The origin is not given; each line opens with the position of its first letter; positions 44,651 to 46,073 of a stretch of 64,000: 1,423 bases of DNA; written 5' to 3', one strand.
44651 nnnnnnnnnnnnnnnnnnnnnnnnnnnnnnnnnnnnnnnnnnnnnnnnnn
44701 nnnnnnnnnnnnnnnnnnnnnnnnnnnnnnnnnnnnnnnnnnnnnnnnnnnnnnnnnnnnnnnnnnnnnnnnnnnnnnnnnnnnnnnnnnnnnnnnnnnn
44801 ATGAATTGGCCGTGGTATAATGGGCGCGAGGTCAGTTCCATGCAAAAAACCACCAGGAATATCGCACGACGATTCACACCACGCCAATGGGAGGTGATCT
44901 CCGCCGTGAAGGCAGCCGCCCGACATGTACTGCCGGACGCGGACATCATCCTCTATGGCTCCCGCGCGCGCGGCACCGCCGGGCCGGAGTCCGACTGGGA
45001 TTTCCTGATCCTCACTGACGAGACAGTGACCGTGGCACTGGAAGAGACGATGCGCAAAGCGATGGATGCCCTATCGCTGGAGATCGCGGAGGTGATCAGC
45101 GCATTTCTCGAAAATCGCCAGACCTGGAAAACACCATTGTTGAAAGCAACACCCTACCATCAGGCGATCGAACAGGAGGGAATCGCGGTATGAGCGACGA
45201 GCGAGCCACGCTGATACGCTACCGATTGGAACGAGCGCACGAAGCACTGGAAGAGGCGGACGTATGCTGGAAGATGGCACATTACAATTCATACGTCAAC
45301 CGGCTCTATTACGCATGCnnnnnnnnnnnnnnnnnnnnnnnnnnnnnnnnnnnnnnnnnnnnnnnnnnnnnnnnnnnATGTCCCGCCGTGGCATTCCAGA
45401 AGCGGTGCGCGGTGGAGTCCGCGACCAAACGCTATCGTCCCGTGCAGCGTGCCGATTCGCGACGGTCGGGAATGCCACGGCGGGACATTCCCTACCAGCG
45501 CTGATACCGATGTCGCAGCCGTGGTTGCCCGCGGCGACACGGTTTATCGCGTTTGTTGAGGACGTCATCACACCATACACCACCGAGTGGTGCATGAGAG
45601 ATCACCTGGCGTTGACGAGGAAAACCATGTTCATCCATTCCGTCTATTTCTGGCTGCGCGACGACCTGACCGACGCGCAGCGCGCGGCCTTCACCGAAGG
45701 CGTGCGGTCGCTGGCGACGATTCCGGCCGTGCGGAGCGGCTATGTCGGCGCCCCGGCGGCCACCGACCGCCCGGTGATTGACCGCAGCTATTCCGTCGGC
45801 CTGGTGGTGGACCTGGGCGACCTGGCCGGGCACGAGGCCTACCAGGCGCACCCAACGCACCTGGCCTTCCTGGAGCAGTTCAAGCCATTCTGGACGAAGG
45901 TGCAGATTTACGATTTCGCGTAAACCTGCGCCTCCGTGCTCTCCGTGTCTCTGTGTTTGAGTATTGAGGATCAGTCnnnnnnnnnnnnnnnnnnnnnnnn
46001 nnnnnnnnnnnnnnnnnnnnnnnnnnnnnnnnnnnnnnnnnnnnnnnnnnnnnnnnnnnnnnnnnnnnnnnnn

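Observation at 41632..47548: carB is split into two genes, with an MNT/HEPN toxin-antitoxin module, a Dabb gene and a MITE inserted between the halves; a second HEPN-like gene and a NUDIX gene sit between carA and carB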

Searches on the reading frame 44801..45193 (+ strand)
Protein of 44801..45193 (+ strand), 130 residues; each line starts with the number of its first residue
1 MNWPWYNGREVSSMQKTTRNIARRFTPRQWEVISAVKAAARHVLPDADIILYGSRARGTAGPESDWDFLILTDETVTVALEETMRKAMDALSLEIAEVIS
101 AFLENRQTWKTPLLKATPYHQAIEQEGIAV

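Call 3: search_protein_families(library=pfam, proteins=[window:44801-45193:+], max_evalue=0.01)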
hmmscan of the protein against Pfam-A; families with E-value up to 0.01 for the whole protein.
window:44801-45193:+ (130 aa): 3 families
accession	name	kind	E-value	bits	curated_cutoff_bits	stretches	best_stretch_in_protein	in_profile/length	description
PF01909.29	NTP_transf_2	-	4.6e-10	40.2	21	1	41-82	9-53/93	Nucleotidyltransferase domain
PF18765.7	Polbeta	-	2.9e-07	31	26.9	1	49-88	16-53/93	Polymerase beta, Nucleotidyltransferase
PF22600.2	MTPAP-like_central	-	5.8e-06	26.9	27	1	28-123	21-116/139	Poly(A) RNA polymerase, mitochondrial-like, central palm domain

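Call 4: search_protein_families(library=ncbifam, proteins=[window:44801-45193:+], max_evalue=0.01)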
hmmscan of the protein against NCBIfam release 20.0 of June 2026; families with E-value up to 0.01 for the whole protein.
window:44801-45193:+ (130 aa): 7 families
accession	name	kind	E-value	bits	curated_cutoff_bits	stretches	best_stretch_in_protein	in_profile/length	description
NF047752.1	MntA_antitoxin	equivalog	1.7e-07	31.1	60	1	49-83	10-42/106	type VII toxin-antitoxin system MntA family adenylyltransferase antitoxin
NF033220.1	ANT_3pp_II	equivalog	9e-05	22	400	1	48-100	24-76/258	ANT(3'')-II family aminoglycoside nucleotidyltransferase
NF051895.1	anti_phage_HalB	equivalog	0.00015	21.4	190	1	49-75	2-28/211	anti-phage Hailong system nucleotidyltransferase HalB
NF010309.0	PRK13746.1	subfamily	0.00043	19.7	193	1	35-89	16-67/263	aminoglycoside adenylyltransferase family protein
NF012157.0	ANT_3pp_I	equivalog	0.00092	18.6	375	1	41-94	16-66/256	AadA family aminoglycoside 3''-O-nucleotidyltransferase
NF033126.1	ANT_3pp_AadA1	exception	0.002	17.7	587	1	37-93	13-66/258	ANT(3'')-Ia family aminoglycoside nucleotidyltransferase AadA1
NF012212.1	ANT_9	subfamily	0.0044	16.3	340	1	48-97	23-72/249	aminoglycoside nucleotidyltransferase ANT(9)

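Call 34: search_dna_similar(query=window:44840-45190:+, collection=plasmids, mode=protein, max_rows=10, max_evalue=0.001)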
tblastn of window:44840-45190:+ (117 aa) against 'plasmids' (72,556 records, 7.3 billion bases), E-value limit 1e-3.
Records with a match: 7; places in all: 7; records where one place covers at least 80% of the query: 4.
Best place of each record, by identity: <60% 7.
By first word of the organism name: Planktothrix 2; Bacteroides 1; Anabaena 1; Dolichospermum 1; Picosynechococcus 1; Parabacteroides 1.
By predicted mobility (MOB-suite, as given by PLSDB): non-mobilizable 7.
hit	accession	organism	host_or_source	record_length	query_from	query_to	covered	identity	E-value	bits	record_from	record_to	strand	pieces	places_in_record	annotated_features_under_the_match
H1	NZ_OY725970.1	Bacteroides finegoldii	-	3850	15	117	88%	29.8%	8e-6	50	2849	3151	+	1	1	nucleotidyltransferase domain-containing protein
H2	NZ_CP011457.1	Anabaena sp. WA102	Mixed culture,Anderson Lake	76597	18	117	85%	29.8%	1e-4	47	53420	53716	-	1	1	nucleotidyltransferase domain-containing protein | HEPN domain-containing protein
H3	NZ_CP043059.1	Dolichospermum sp. UHCC 0315A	DNA sample,Gulf of Finland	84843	18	117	85%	29.8%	3e-4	45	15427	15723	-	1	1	nucleotidyltransferase domain-containing protein | HEPN domain-containing protein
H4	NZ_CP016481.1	Picosynechococcus sp. PCC 7117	cell culture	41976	34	117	72%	35.3%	4e-6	51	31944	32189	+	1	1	nucleotidyltransferase domain-containing protein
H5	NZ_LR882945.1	Planktothrix agardhii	-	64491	38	117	68%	36.9%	5e-6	50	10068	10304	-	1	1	nucleotidyltransferase domain-containing protein | HEPN domain-containing protein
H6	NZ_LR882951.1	Planktothrix agardhii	-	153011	38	117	68%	36.9%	5e-6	50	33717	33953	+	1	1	nucleotidyltransferase domain-containing protein | HEPN domain-containing protein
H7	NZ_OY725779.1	Parabacteroides distasonis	-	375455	18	115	84%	29.0%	6e-4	45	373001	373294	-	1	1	nucleotidyltransferase domain-containing protein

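Call 35: get_annotated_region(hit=H2, flank=800)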
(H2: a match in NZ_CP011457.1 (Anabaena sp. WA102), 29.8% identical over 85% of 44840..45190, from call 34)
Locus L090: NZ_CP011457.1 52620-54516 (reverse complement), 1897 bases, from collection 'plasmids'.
description: Anabaena sp. WA102 isolate 1 plasmid unnamed, complete sequence
organism: Anabaena sp. WA102 (NCBI taxid 1647413)
taxonomy: Bacteria; Cyanobacteriota; Cyanophyceae; Nostocales; Nostocaceae; Anabaena; Anabaena sp. WA102
host: -; source: Mixed culture,Anderson Lake; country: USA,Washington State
typing (MOB-suite, as given by PLSDB): non-mobilizable; replicon rep_cluster_1727
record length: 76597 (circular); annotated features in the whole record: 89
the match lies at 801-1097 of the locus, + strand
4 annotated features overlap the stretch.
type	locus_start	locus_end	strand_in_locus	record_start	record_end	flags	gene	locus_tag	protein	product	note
CDS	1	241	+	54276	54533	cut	-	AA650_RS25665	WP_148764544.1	hypothetical protein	-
CDS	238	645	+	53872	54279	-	-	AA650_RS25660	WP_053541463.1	type II toxin-antitoxin system VapC family toxin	-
CDS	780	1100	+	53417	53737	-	-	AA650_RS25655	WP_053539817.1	nucleotidyltransferase domain-containing protein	-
CDS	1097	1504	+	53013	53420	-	-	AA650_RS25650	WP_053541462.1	HEPN domain-containing protein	-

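Call 36: get_annotated_region(hit=H5, flank=800)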
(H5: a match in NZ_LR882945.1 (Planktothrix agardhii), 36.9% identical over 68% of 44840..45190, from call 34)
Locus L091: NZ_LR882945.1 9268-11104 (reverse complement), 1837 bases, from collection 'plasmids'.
description: Planktothrix agardhii strain No.365 plasmid p1
organism: Planktothrix agardhii (NCBI taxid 1160)
taxonomy: Bacteria; Cyanobacteriota; Cyanophyceae; Oscillatoriales; Microcoleaceae; Planktothrix; Planktothrix agardhii
host: -; source: -; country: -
typing (MOB-suite, as given by PLSDB): non-mobilizable
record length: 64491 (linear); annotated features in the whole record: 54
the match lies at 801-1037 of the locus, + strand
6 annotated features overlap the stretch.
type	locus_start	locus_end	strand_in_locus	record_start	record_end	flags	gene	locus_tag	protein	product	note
CDS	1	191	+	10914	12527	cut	-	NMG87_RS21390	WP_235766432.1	class I SAM-dependent DNA methyltransferase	-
CDS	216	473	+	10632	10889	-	-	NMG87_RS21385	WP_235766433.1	hypothetical protein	-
CDS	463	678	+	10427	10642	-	-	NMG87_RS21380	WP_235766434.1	hypothetical protein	-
CDS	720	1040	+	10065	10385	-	-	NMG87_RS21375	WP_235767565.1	nucleotidyltransferase domain-containing protein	-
CDS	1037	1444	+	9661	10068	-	-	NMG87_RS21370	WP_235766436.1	HEPN domain-containing protein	-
CDS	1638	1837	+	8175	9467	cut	-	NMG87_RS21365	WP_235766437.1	restriction endonuclease subunit S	GO:0006304 - DNA modification [Evidence IEA]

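Call 78: find_homologous_proteins(query=window:44840-45190:+, max_evalue=0.00001)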
Query window:44840-45190:+ (117 aa): 607 proteins with E <= 0.00001 among 649 candidates; the best 120 are listed.
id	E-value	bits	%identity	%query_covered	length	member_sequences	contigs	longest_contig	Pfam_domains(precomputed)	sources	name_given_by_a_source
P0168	2.3e-69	248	100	100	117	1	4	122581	PF18765.8,PF22600.3,PF01909.30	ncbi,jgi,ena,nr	ncbi:MAG TPA: nucleotidyltransferase domain-containing protein [Armatimonadota bacterium]|nr:nucleot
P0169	1.3e-44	169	73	92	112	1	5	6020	PF18765.8,PF01909.30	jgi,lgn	-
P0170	2.9e-43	164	70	92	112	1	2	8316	PF18765.8,PF22600.3,PF01909.30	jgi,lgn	-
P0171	5.1e-39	151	67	92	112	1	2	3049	PF18765.8,PF01909.30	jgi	-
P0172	2.0e-37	146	69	88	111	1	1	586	PF18765.8,PF01909.30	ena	-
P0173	7.9e-36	140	66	91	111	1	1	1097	PF18765.8,PF01909.30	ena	-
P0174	1.1e-35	140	65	87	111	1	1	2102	PF18765.8,PF01909.30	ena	-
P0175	5.8e-35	138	63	91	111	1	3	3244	PF18765.8,PF01909.30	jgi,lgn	-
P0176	7.7e-33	131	62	85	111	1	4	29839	PF18765.8,PF01909.30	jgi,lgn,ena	-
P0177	8.1e-33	131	61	88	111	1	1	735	PF18765.8,PF22600.3,PF01909.30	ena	-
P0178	5.7e-29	118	56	92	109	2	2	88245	PF18765.8,PF01909.30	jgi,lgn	jgi:predicted nucleotidyltransferase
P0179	9.4e-28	114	50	89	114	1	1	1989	PF18765.8,PF01909.30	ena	-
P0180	4.0e-27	112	53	89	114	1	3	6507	PF18765.8,PF01909.30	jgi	-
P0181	6.2e-24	102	52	85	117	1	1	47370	PF18765.8,PF01909.30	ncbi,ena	-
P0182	3.5e-21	93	45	92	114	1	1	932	PF18765.8,PF01909.30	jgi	jgi:predicted nucleotidyltransferase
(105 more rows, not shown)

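Call 79: find_encoding_contigs(protein=P0170, flank=5000, max_places=2)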
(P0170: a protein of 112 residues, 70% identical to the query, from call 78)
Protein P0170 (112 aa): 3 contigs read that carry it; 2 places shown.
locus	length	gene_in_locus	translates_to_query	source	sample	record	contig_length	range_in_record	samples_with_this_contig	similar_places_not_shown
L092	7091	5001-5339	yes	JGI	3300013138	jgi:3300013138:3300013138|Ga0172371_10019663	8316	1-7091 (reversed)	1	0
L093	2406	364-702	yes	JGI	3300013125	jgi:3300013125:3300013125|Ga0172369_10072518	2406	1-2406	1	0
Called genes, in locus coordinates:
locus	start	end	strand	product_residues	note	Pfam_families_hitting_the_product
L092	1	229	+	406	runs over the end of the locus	PF12890:DHOase, PF01979:Amidohydro_1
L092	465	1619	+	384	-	PF00988:CPSase_sm_chain, PF00117:GATase, PF07722:Peptidase_C26 (faint)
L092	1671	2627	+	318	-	PF01934:HepT-like (weak)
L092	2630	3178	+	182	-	-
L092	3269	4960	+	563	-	PF25596:CPSase_L_D1, PF02786:CPSase_L_D2, PF07478:Dala_Dala_lig_C (weak), PF02787:CPSase_L_D3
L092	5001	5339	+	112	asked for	PF22600:MTPAP-like_central (weak), PF01909:NTP_transf_2, PF18765:Polbeta (weak)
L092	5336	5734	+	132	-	PF05168:HEPN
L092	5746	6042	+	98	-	PF07876:Dabb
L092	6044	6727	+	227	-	PF09365:DUF2461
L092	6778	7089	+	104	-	?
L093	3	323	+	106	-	?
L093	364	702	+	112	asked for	PF22600:MTPAP-like_central (weak), PF01909:NTP_transf_2, PF18765:Polbeta (weak)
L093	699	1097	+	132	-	PF05168:HEPN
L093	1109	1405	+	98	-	PF07876:Dabb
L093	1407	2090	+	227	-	PF09365:DUF2461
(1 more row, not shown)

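Call 80: find_encoding_contigs(protein=P0176, flank=5000, max_places=2)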
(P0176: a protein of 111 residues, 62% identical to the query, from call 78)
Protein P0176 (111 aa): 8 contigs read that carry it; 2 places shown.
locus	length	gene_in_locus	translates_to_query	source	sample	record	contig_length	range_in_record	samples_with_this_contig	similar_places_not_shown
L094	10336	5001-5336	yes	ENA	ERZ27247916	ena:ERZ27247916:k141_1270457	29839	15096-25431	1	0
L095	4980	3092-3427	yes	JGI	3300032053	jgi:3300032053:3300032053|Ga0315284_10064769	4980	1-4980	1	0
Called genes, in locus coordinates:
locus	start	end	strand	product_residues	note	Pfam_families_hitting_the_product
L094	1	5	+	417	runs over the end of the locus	PF01979:Amidohydro_1 (weak)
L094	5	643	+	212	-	PF17761:DUF1016_N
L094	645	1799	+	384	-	PF00988:CPSase_sm_chain, PF00117:GATase, PF07722:Peptidase_C26 (faint)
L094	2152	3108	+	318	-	PF01934:HepT-like (weak)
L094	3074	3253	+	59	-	-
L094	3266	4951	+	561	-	PF25596:CPSase_L_D1, PF02786:CPSase_L_D2, PF07478:Dala_Dala_lig_C (weak), PF02787:CPSase_L_D3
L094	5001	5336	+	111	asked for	PF01909:NTP_transf_2, PF18765:Polbeta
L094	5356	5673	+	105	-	PF01909:NTP_transf_2, PF18765:Polbeta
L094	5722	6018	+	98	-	PF07876:Dabb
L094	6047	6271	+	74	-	PF15731:MqsA_antitoxin (weak)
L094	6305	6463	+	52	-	-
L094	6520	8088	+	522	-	PF25596:CPSase_L_D1, PF01071:GARS_A (weak), PF02222:ATP-grasp (weak), PF02655:ATP-grasp_3, PF02786:CPSase_L_D2, PF07478:Dala_Dala_lig_C, PF15632:ATPgrasp_Ter, PF02142:MGS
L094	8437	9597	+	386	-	PF14583:Pectate_lyase22 (faint)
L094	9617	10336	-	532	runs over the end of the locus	PF03629:SASA (weak)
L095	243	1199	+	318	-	PF01934:HepT-like (weak)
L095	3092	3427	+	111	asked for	PF01909:NTP_transf_2, PF18765:Polbeta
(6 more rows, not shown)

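Call 81: find_encoding_contigs(protein=P0169, flank=5000, max_places=2)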
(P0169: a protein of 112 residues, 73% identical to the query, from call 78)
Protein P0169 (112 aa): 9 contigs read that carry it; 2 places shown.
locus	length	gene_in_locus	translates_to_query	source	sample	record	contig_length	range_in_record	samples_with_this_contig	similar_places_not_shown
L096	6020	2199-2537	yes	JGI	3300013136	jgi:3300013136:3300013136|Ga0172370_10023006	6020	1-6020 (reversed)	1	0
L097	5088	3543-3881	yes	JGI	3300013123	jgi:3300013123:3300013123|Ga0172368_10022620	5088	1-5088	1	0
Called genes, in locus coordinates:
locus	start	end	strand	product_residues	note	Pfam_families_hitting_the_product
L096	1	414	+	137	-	?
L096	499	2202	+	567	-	PF25596:CPSase_L_D1, PF02786:CPSase_L_D2, PF07478:Dala_Dala_lig_C (weak), PF02787:CPSase_L_D3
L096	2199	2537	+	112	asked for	PF01909:NTP_transf_2, PF18765:Polbeta (weak)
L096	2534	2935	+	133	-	PF05168:HEPN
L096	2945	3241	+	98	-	PF07876:Dabb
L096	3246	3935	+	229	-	PF09365:DUF2461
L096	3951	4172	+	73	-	PF24113:DUF7387 (weak)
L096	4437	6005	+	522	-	PF25596:CPSase_L_D1, PF02222:ATP-grasp (weak), PF02786:CPSase_L_D2, PF02655:ATP-grasp_3, PF07478:Dala_Dala_lig_C, PF15632:ATPgrasp_Ter, PF02142:MGS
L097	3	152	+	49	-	?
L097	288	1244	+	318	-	PF01934:HepT-like (weak)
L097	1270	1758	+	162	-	PF00293:NUDIX (weak)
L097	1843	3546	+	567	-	PF25596:CPSase_L_D1, PF02786:CPSase_L_D2, PF07478:Dala_Dala_lig_C (weak), PF02787:CPSase_L_D3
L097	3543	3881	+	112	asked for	PF01909:NTP_transf_2, PF18765:Polbeta (weak)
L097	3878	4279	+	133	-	PF05168:HEPN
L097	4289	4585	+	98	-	PF07876:Dabb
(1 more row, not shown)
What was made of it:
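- Orthologous loci L092 and L096 keep an intact HEPN in the same slot (calls 79, 81), so the pair has been kept in that slot in those lineages.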

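Call 86: find_encoding_contigs(protein=P0168, flank=3000, max_places=6)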
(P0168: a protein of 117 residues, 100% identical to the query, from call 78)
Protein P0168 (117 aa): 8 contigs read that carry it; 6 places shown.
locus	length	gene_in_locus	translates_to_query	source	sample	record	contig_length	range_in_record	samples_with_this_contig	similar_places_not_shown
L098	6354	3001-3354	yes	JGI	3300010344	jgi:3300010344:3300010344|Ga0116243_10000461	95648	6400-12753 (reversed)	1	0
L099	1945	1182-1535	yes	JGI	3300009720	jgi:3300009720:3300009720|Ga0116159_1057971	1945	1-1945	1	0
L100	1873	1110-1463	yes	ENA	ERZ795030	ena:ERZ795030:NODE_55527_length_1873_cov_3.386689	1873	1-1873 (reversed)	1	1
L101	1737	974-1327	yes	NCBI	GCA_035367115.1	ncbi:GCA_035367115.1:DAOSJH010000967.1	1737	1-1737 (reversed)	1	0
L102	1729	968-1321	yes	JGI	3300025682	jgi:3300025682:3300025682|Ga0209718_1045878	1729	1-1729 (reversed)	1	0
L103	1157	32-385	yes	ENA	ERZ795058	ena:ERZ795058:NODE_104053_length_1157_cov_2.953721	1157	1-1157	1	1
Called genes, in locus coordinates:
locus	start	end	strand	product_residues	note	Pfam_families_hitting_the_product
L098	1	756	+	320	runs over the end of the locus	PF01934:HepT-like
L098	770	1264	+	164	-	PF00293:NUDIX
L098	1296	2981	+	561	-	PF25596:CPSase_L_D1, PF02786:CPSase_L_D2, PF07478:Dala_Dala_lig_C (weak), PF02787:CPSase_L_D3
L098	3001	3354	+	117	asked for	PF22600:MTPAP-like_central (weak), PF01909:NTP_transf_2, PF18765:Polbeta (weak)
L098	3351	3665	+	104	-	-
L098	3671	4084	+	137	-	PF07876:Dabb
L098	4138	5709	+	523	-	PF25596:CPSase_L_D1, PF02222:ATP-grasp (weak), PF02655:ATP-grasp_3, PF02786:CPSase_L_D2, PF07478:Dala_Dala_lig_C, PF15632:ATPgrasp_Ter, PF02142:MGS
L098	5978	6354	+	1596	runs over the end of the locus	-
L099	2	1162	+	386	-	?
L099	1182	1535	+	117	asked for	PF22600:MTPAP-like_central (weak), PF01909:NTP_transf_2, PF18765:Polbeta (weak)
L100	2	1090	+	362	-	?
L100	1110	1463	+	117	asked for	PF22600:MTPAP-like_central (weak), PF01909:NTP_transf_2, PF18765:Polbeta (weak)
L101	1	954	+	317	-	PF02786:CPSase_L_D2, PF02787:CPSase_L_D3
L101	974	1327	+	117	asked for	PF22600:MTPAP-like_central (weak), PF01909:NTP_transf_2, PF18765:Polbeta (weak)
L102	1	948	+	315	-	?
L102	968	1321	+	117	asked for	PF22600:MTPAP-like_central (weak), PF01909:NTP_transf_2, PF18765:Polbeta (weak)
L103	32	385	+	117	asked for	PF22600:MTPAP-like_central (weak), PF01909:NTP_transf_2, PF18765:Polbeta (weak)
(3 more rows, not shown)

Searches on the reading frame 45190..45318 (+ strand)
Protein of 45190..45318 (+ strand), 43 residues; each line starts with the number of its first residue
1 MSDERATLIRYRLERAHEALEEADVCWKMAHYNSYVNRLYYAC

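Call 32: search_protein_families(library=pfam, proteins=[window:45190-45318:+], max_evalue=10)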
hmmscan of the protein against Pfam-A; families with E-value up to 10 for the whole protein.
seq(43 aa): 1 family
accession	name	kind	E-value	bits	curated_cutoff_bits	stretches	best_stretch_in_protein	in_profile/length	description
PF05168.19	HEPN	-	0.032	14.8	22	1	10-42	2-34/117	HEPN domain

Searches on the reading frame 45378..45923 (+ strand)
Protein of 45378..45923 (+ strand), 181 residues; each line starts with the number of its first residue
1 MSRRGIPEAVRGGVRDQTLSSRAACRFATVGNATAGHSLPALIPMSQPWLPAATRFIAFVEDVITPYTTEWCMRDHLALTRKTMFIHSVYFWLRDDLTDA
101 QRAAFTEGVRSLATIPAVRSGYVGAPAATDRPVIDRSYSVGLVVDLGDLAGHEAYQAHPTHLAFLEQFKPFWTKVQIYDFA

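Call 3: search_protein_families(library=pfam, proteins=[window:45378-45923:+], max_evalue=0.01)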
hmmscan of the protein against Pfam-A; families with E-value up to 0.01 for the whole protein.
window:45378-45923:+ (181 aa): 1 family
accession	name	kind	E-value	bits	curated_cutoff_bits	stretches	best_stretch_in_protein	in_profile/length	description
PF07876.18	Dabb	-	7.8e-17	62.2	25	1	87-180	3-94/96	Stress responsive A/B Barrel Domain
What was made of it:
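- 45627..45923 (+): Dabb (stress-responsive alpha/beta barrel) gene, the commonest resident of the gap in this clade. Pfam E=7.8e-17 (call 3).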

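Call 4: search_protein_families(library=ncbifam, proteins=[window:45378-45923:+], max_evalue=0.01)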
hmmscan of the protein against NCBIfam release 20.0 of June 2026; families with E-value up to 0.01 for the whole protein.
window:45378-45923:+ (181 aa): 0 families
